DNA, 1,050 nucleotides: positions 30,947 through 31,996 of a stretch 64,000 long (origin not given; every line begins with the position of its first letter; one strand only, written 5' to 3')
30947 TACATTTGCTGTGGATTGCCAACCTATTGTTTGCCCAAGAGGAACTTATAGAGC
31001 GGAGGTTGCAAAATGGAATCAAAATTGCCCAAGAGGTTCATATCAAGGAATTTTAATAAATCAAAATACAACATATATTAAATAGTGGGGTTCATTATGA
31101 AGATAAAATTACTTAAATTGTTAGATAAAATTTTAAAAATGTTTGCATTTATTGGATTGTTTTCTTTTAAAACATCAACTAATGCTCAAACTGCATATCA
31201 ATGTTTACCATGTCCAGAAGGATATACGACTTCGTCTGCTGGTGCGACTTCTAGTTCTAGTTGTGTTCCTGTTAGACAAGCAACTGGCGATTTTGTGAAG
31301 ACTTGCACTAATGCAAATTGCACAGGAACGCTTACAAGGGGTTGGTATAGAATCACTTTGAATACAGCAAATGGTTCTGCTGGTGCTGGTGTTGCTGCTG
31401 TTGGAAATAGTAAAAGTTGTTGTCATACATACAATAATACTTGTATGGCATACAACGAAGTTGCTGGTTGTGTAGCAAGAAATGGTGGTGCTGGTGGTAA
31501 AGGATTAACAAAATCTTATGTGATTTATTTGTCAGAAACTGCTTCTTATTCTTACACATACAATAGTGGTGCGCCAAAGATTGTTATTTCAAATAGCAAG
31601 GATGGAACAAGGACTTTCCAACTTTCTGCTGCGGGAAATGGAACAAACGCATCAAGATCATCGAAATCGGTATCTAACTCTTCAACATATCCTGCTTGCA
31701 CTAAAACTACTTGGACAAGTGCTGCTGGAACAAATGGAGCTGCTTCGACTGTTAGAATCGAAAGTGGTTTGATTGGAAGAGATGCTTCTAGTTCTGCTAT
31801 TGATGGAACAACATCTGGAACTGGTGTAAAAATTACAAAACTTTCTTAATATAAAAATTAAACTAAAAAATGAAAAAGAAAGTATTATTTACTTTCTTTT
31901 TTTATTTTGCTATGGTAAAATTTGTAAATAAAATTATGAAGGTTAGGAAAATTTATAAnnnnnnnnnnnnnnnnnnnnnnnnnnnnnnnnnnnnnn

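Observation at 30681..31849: Two small secreted proteins with ephrin-receptor-like (GCC2/GCC3) CxxCPxGxY cysteine repeats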

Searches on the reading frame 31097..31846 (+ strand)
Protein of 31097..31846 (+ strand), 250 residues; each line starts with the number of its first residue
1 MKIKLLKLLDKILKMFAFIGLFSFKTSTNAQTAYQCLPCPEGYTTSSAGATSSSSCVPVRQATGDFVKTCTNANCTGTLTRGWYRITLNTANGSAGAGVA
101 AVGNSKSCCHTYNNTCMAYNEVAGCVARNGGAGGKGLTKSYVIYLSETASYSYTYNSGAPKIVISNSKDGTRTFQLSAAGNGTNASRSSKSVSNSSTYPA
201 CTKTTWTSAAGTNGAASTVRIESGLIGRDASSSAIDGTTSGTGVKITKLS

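Call 3: search_protein_families(library=pfam, proteins=[window:31097-31846:+], max_evalue=10)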
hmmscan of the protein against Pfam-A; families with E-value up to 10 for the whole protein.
seq(250 aa): 1 family
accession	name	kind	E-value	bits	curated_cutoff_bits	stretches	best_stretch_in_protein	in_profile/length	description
PF07699.19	Ephrin_rec_like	-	0.00053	20.1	23.1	1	32-56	24-48/48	Tyrosine-protein kinase ephrin type A/B receptor-like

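Call 4: search_protein_families(library=ncbifam, proteins=[window:31097-31846:+], max_evalue=10)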
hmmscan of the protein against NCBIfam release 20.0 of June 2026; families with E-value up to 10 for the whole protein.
seq(250 aa): 0 families

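Call 6: find_homologous_proteins(query=window:31097-31846:+)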
Query seq(250 aa) (250 aa): 9 proteins with E <= 0.001 among 2359 candidates.
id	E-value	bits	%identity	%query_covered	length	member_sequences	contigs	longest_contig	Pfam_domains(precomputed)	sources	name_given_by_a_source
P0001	1.6e-150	517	97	100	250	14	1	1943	-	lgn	-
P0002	9.3e-65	236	87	57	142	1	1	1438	-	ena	-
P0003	8.1e-56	207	46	94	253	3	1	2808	-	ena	-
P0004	4.1e-49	185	40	99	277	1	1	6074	-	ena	-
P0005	3.5e-39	153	47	67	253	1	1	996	-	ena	-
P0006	3.1e-38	150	48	72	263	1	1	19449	-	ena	-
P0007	8.2e-37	145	47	67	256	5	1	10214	-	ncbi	-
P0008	9.2e-36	142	45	67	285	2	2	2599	-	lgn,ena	-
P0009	4.1e-33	133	36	94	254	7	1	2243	-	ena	-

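Call 11: find_encoding_contigs(protein=P0006, flank=10000, max_places=3)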
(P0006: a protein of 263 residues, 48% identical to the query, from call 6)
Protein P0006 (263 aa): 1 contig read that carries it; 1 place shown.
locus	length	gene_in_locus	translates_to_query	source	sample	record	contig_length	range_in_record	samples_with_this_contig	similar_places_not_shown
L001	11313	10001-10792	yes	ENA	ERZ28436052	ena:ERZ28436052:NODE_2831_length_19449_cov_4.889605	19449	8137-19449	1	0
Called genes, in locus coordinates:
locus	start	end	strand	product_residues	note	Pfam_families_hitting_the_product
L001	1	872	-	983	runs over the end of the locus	PF01225:Mur_ligase, PF08245:Mur_ligase_M, PF02875:Mur_ligase_C, PF01225:Mur_ligase (weak), PF08245:Mur_ligase_M, PF02875:Mur_ligase_C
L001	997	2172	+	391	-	PF01168:Ala_racemase_N, PF00842:Ala_racemase_C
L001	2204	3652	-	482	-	PF22694:CtpB_N-like, PF00595:PDZ, PF13180:PDZ_2, PF17820:PDZ_6, PF03572:Peptidase_S41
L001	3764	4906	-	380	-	PF01551:Peptidase_M23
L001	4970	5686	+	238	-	PF01743:PolyA_pol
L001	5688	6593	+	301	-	PF00009:GTP_EFTU, PF01926:MMR_HSR1, PF02421:FeoB_N, PF03193:RsgA_GTPase (faint), PF04548:AIG1 (weak), PF10662:PduV-EutP, PF00350:Dynamin_N (faint), PF07650:KH_2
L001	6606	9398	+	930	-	PF02739:5_3_exonuc_N, PF01367:5_3_exonuc, PF01612:DNA_pol_A_exo1, PF22619:DNA_polI_exo1 (weak), PF00476:DNA_pol_A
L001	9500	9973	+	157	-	-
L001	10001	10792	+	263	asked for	-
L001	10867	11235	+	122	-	-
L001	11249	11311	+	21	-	?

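Call 12: find_encoding_contigs(protein=P0007, flank=10000, max_places=3)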
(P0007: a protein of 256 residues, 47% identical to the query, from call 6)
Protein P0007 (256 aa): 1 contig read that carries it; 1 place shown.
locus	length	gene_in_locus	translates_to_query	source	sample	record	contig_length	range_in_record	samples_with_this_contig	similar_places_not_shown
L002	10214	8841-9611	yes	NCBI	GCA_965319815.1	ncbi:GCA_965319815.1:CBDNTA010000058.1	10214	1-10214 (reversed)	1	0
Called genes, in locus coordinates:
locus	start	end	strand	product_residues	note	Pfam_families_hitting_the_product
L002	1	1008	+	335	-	?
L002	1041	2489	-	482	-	PF22694:CtpB_N-like, PF00595:PDZ, PF13180:PDZ_2, PF17820:PDZ_6, PF03572:Peptidase_S41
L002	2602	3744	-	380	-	PF01551:Peptidase_M23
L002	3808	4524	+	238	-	PF01743:PolyA_pol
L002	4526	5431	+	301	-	PF00009:GTP_EFTU, PF01926:MMR_HSR1, PF02421:FeoB_N, PF03193:RsgA_GTPase (faint), PF04548:AIG1 (weak), PF10662:PduV-EutP, PF00350:Dynamin_N (faint), PF07650:KH_2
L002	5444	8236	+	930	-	PF02739:5_3_exonuc_N, PF01367:5_3_exonuc, PF01612:DNA_pol_A_exo1, PF22619:DNA_polI_exo1 (weak), PF00476:DNA_pol_A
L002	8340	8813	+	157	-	-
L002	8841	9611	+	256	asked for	-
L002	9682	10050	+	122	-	-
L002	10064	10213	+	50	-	?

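Call 16: find_related_loci(query=A1, collection=genome_contigs, flank=10000)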
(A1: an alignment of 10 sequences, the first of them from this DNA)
Query A1 (250 aa) in genome_contigs; peptide patterns used: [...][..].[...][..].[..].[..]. (x = any residue, [..] = any of these).
110 stretches matched a pattern, but none encodes a relative of the query by tblastn (E <= 1e-3).

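Call 17: search_protein_families(library=pfam, proteins=[P0003, P0004, P0006, P0008, P0009], max_evalue=10)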
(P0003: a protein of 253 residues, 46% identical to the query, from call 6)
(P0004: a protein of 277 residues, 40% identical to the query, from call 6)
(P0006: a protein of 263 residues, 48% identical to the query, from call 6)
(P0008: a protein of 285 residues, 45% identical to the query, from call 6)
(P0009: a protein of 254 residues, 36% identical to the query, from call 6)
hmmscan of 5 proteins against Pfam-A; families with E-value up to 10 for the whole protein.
P0003 (253 aa): 0 families

P0004 (277 aa): 1 family
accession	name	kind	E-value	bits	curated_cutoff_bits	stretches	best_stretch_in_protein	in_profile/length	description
PF07562.20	NCD3G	-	0.0061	16.8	38.9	1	19-55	13-49/54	Nine Cysteines Domain of family 3 GPCR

P0006 (263 aa): 2 families
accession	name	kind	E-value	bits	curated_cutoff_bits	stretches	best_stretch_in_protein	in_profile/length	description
PF22500.2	GMC_oxred_C_1st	-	0.056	13.8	27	1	86-171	10-94/114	GMC oxidoreductase, C-terminal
PF07562.20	NCD3G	-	0.06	13.7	38.9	1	33-55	26-48/54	Nine Cysteines Domain of family 3 GPCR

P0008 (285 aa): 1 family
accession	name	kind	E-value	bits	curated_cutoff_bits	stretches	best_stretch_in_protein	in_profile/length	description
PF23091.2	TNFR_ELAPOR1_6th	-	0.079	13.3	33.2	1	32-47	10-25/41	ELAPOR1-like, TNF receptor-like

P0009 (254 aa): 1 family
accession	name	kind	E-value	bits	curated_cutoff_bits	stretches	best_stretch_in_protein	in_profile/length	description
PF07562.20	NCD3G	-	0.13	12.6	38.9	1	31-47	24-40/54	Nine Cysteines Domain of family 3 GPCR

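Call 20: find_encoding_contigs(protein=P0004, flank=10000, max_places=3)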
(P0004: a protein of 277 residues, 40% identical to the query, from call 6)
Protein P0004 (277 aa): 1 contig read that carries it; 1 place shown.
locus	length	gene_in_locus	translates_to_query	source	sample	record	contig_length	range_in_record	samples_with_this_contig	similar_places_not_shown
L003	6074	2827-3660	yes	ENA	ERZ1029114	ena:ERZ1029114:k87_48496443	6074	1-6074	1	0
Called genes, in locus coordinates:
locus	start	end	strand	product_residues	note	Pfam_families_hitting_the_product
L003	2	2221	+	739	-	?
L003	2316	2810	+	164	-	-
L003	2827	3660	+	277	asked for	-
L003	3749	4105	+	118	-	-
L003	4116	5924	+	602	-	PF00535:Glycos_transf_2, PF10111:Glyco_tranf_2_2, PF13506:Glyco_transf_21 (weak), PF13641:Glyco_tranf_2_3, PF01501:Glyco_transf_8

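Call 21: find_encoding_contigs(protein=P0003, flank=10000, max_places=3)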
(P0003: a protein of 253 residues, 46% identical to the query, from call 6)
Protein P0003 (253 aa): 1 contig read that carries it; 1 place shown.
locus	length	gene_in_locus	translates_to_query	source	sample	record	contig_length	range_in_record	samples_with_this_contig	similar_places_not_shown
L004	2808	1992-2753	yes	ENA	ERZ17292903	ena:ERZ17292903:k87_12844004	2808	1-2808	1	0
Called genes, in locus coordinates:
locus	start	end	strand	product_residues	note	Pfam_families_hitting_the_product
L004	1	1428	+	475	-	?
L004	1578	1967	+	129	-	-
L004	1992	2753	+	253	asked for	-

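Call 22: find_encoding_contigs(protein=P0008, flank=10000, max_places=3)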
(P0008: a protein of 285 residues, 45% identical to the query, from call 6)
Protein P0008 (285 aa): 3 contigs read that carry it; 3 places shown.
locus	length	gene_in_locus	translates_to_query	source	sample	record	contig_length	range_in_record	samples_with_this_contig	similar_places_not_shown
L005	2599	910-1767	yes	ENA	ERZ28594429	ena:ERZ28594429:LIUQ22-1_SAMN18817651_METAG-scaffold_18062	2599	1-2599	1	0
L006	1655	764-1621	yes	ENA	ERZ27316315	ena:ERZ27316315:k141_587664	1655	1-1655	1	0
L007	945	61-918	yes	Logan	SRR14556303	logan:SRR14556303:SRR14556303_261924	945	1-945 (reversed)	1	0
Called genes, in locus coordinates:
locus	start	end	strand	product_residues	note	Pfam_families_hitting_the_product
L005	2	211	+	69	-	?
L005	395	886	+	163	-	-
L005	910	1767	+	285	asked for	-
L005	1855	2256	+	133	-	-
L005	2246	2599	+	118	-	?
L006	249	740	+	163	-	-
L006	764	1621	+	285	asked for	-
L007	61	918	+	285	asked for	-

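Call 23: find_encoding_contigs(protein=P0009, flank=10000, max_places=3)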
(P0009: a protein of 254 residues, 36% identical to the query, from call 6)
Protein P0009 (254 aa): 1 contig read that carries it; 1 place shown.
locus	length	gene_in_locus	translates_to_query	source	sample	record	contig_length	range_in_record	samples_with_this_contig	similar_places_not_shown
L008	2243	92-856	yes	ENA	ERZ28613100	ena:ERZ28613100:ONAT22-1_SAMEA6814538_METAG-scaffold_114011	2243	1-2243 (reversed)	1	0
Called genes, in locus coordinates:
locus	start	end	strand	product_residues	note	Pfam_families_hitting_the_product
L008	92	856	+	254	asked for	-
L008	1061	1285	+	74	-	-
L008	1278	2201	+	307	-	PF01501:Glyco_transf_8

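Call 34: predict_structure(alignment_id=A3)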
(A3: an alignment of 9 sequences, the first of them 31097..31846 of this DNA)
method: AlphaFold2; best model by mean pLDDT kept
length: 250 residues; sequences in the alignment: 9
mean_pLDDT: 77.1   pTM: 0.65
mean pLDDT of the five models: 77.1, 75.6, 65.2, 64.0, 63.5
residues with pLDDT >= 90: 96; 70-90: 64; 50-70: 68; < 50: 22
segments of 3 or more residues with pLDDT < 50: 17-36
pLDDT, mean of each block of 10 residues (from residue 1): 54 51 40 45 58 65 82 91 91 95 72 59 90 94 89 89 89 93 95 66 88 94 73 75 88
secondary structure, 60 per line:
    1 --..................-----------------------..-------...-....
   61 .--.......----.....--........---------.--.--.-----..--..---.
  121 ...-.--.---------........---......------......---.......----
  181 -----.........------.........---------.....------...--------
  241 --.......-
elements in order: H3-20 E64-70 E75-79 E82-89 E120-123 E138-145 E149-154 E161-166 E170-176 E186-194 E201-209 E219-223 E230-232 E243-249

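Call 38: fold_search(model_id=the predicted structure, library=pdb)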
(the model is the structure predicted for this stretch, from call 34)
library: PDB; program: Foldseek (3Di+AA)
matches with E <= 10: 225; with E <= 0.001: 0
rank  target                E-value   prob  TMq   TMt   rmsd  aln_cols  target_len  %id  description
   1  9n12_A                8.6e-02  0.07  0.12  0.04  29.5       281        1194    9  Cryo-EM structure of HCoV-HKU1 glycoprotein (mutant T31VPR34 to GGGG) (released 2025-05-14)
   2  9n16_A                1.5e-01  0.06  0.11  0.03  29.8       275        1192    8  Cryo-EM structure of HCoV-HKU1 glycoprotein (Deletion 33Pro34Arg) (released 2025-05-14)
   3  8y88_B                1.9e-01  0.04  0.12  0.04  28.7       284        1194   10  Structure of HCoV-HKU1C spike in the functionally anchored-2up conformation with 2TMPRSS2 (released 2024-07-17)
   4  9n15_A                2.2e-01  0.03  0.09  0.11  30.2       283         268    8  Cryo-EM structure of HCoV-HKU1 glycoprotein D1 Domain in complex with 9OAc-GD3(mutant T31VPR34 to GGGG) (released 2025-05-14)
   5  9n13_B                2.6e-01  0.05  0.12  0.12  27.8       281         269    9  Cryo-EM structure of HCoV-HKU1 glycoprotein D1 Domain (mutant T31VPR34 to GGGG) (released 2025-05-14)
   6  9crh_A                2.9e-01  0.04  0.11  0.04  29.7       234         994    9  Cryo-EM structure of SARS-CoV-2 Spike Proteins on intact virions: Delta (B.1.617.2) variant 3 closed RBDs (released 2024-11-27)
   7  9n17_A                2.9e-01  0.03  0.11  0.10  29.9       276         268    9  Cryo-EM structure of HCoV-HKU1 glycoprotein D1 Domain (Deletion 33Pro34Arg) (released 2025-05-14)
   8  8y88_C                2.9e-01  0.02  0.10  0.03  29.7       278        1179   11  Structure of HCoV-HKU1C spike in the functionally anchored-2up conformation with 2TMPRSS2 (released 2024-07-17)
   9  8ohn_A                3.0e-01  0.03  0.10  0.03  26.0       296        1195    8  Human Coronavirus HKU1 spike glycoprotein (released 2023-08-02)
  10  8y8c_C                3.5e-01  0.04  0.13  0.04  28.4       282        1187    8  Structure of HCoV-HKU1C spike in the inactive-closed conformation (released 2024-07-17)
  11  8y19_A                3.9e-01  0.03  0.12  0.04  29.1       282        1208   10  Closed conformation of HKU1-B S protein after incubation of the receptor (released 2024-05-01)
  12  8y8f_C                4.3e-01  0.02  0.09  0.03  30.2       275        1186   10  Structure of HCoV-HKU1C spike in the glycan-activated-closed conformation (released 2024-07-17)
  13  1w3a_A                4.6e-01  0.05  0.11  0.09  25.0       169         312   14  Three dimensional structure of a novel pore-forming lectin from the mushroom Laetiporus sulphureus (released 2005-02-01)
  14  9bt2_A                4.6e-01  0.03  0.11  0.11  29.2       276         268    8  Cryo-EM structure of HCoV-HKU1 glycoprotein D1 (Down State, locally refined) (released 2025-05-14)
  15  8y7y_A                5.3e-01  0.01  0.08  0.08  26.3       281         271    8  Local structure of HCoV-HKU1A spike in complex with TMPRSS2 and glycan (released 2024-07-17)
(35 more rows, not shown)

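Call 39: search_protein_representatives(alignment_id=A3)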
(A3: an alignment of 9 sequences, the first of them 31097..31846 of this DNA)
Query: 9 sequences, 257 profile positions. Proteins with E-value up to 0.001 (for the whole library): 25; up to 1e-10: 15; up to 1e-30: 9. The best 25 are listed.
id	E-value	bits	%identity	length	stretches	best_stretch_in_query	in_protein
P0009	6.1e-97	340.8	-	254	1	1-257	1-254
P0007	2.2e-96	338.9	-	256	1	1-257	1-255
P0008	6.6e-96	337.4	-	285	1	1-257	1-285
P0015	2.6e-68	246.9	-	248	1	1-257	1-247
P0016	7.0e-68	245.5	-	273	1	1-256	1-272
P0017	3.6e-41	158.0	-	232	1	1-257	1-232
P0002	3.3e-39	151.6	-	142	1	119-257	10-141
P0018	8.6e-35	137.1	-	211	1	1-200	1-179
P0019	6.0e-33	131.1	-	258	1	1-257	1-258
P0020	7.6e-28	114.3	-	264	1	1-224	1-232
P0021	4.7e-27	111.7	-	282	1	5-256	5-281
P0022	8.0e-24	101.2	-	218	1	1-221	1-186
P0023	3.6e-20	89.2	-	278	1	5-256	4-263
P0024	2.0e-17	80.2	-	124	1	1-61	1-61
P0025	2.5e-17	79.9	-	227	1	5-211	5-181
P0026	9.9e-08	48.4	-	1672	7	34-66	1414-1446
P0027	2.4e-07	47.2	-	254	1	19-138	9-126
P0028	8.4e-07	45.4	-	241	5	35-59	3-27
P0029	2.9e-06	43.6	-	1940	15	36-135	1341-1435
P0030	2.0e-05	40.8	-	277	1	11-96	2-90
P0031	6.0e-05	39.3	-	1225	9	64-106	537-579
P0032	8.1e-05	38.9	-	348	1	10-155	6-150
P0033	2.6e-04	37.2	-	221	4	35-56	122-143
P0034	3.3e-04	36.9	-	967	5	33-83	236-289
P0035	8.1e-04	35.6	-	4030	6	36-59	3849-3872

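Call 40: search_protein_families(library=pfam, proteins=[P0026, P0028, P0033, P0034, P0031, P0027, P0030, P0032], max_evalue=0.01)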
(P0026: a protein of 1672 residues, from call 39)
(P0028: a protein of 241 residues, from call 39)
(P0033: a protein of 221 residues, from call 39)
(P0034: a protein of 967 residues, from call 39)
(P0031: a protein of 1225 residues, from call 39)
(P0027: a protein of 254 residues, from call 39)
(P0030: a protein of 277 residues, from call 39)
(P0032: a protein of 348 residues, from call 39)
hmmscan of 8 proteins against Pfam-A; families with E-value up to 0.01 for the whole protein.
P0026 (1672 aa): 1 family
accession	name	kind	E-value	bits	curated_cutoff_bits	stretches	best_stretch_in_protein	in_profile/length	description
PF13385.13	Laminin_G_3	-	6.2e-30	104.8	27.6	4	1243-1359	13-122/151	Concanavalin A-like lectin/glucanases superfamily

P0028 (241 aa): 3 families
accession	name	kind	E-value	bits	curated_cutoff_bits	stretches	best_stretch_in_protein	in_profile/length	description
PF07699.19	Ephrin_rec_like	-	6.1e-13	48.8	23.1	2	131-177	1-48/48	Tyrosine-protein kinase ephrin type A/B receptor-like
PF23091.2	TNFR_ELAPOR1_6th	-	9e-05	22.8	33.2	1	128-164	2-35/41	ELAPOR1-like, TNF receptor-like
PF07562.20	NCD3G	-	0.0016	18.7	38.9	1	120-166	2-53/54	Nine Cysteines Domain of family 3 GPCR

P0033 (221 aa): 0 families

P0034 (967 aa): 2 families
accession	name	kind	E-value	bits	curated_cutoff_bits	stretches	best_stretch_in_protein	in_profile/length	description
PF13385.13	Laminin_G_3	-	3e-14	53.8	27.6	2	283-439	1-149/151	Concanavalin A-like lectin/glucanases superfamily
PF07699.19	Ephrin_rec_like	-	0.00022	21.4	23.1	0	698-727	19-48/48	Tyrosine-protein kinase ephrin type A/B receptor-like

P0031 (1225 aa): 10 families
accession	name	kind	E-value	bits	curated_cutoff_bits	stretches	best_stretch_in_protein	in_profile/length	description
PF07705.17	CARDB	-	5.2e-49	165.1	22.7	9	795-866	12-83/101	CARDB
PF14524.12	Wzt_C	-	8.4e-21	74.9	30.4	0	529-568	74-111/143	Wzt C-terminal domain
PF12690.13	BsuPI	-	1.7e-13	50.9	22.9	0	531-563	65-97/101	Intracellular proteinase inhibitor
PF23623.1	GBD_IRG7_N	-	7.1e-10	39.4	27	0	91-147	39-88/95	IRG7 N-terminal galactose binding domain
PF18000.7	Top6b_C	-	1e-09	39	28.6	0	392-418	23-49/111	Type 2 DNA topoisomerase 6 subunit B C-terminal domain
PF14310.12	Fn3-like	-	2e-05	25.1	25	0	331-344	28-41/71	Fibronectin type III-like domain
PF11589.14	DUF3244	-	2.2e-05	24.8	25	0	446-472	70-96/96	Domain of unknown function (DUF3244)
PF18368.7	Ig_GlcNase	-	4.4e-05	24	26.3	0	478-534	13-66/105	Exo-beta-D-glucosaminidase Ig-fold domain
PF22947.2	ULD_3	-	0.0003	21.3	27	0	804-828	3-27/115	Leucine--tRNA ligase, ubiquitin-like domain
PF07495.19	Y_Y_Y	-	0.0029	17.9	26.6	0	551-566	35-50/65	Y_Y_Y domain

P0027 (254 aa): 1 family
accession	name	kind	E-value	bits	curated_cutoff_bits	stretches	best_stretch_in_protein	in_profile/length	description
PF23091.2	TNFR_ELAPOR1_6th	-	0.0024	18.2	33.2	1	22-41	12-30/41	ELAPOR1-like, TNF receptor-like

P0030 (277 aa): 0 families

P0032 (348 aa): 0 families
